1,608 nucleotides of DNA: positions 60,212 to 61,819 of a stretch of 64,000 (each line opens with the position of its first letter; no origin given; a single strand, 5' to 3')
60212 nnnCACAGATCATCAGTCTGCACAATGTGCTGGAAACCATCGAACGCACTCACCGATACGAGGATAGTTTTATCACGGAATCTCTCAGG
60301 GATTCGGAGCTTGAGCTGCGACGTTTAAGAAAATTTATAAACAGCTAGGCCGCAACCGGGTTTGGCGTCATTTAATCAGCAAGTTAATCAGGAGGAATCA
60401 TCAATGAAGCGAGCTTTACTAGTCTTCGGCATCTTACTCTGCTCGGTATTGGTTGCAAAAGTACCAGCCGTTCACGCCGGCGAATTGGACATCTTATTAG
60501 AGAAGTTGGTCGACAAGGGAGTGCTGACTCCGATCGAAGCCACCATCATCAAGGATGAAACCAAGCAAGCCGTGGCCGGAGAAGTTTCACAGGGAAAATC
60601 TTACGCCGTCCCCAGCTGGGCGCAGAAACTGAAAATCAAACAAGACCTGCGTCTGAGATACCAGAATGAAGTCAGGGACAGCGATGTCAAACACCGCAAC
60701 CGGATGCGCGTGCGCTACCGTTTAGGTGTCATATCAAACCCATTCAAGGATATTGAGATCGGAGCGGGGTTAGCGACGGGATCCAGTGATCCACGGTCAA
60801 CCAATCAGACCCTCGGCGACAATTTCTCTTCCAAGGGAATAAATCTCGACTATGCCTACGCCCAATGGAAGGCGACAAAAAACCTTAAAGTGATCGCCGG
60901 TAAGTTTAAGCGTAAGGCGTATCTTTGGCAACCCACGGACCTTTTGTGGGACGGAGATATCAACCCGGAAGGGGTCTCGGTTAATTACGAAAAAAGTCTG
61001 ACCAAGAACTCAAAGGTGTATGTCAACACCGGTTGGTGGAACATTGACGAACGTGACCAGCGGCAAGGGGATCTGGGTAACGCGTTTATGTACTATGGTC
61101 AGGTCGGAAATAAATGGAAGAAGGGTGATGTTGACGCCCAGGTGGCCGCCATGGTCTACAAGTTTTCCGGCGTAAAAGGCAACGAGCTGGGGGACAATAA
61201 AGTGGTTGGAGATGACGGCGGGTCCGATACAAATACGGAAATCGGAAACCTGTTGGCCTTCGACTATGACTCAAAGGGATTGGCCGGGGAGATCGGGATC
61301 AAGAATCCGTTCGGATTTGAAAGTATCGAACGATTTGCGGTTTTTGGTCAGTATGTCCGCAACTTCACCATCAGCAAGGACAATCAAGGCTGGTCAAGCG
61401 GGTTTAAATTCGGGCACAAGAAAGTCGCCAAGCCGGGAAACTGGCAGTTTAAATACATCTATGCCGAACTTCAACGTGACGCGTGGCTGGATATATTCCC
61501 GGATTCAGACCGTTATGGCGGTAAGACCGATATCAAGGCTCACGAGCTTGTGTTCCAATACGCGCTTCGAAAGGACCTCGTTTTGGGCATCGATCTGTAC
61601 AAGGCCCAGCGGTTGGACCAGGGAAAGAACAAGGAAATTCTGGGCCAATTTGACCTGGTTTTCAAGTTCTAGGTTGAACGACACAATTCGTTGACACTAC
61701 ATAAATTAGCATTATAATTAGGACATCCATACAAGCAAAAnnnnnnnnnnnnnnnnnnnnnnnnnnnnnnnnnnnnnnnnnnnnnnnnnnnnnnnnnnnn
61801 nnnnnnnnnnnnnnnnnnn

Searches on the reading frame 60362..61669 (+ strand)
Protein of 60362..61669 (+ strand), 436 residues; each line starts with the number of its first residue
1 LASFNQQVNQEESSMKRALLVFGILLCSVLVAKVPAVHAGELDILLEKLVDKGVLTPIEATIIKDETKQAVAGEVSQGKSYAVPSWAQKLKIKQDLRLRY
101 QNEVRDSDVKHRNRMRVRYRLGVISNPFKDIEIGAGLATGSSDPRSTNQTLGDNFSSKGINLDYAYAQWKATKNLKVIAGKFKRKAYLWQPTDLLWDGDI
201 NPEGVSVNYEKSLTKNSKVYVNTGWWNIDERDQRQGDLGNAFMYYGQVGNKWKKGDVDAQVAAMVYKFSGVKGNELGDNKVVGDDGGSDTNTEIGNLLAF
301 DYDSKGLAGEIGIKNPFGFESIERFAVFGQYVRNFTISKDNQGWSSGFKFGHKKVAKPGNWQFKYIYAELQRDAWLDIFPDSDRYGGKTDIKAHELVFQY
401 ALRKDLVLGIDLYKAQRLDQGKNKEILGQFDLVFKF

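Call 114: search_protein_families(library=pfam, proteins=[window:60362-61669:+], max_evalue=0.00001)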
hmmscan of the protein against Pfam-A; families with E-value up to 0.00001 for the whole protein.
window:60362-61669:+ (436 aa): 1 family
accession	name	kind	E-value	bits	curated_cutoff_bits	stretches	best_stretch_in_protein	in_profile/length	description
PF16930.11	Porin_5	-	1.5e-41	143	22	2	110-275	157-332/535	Putative porin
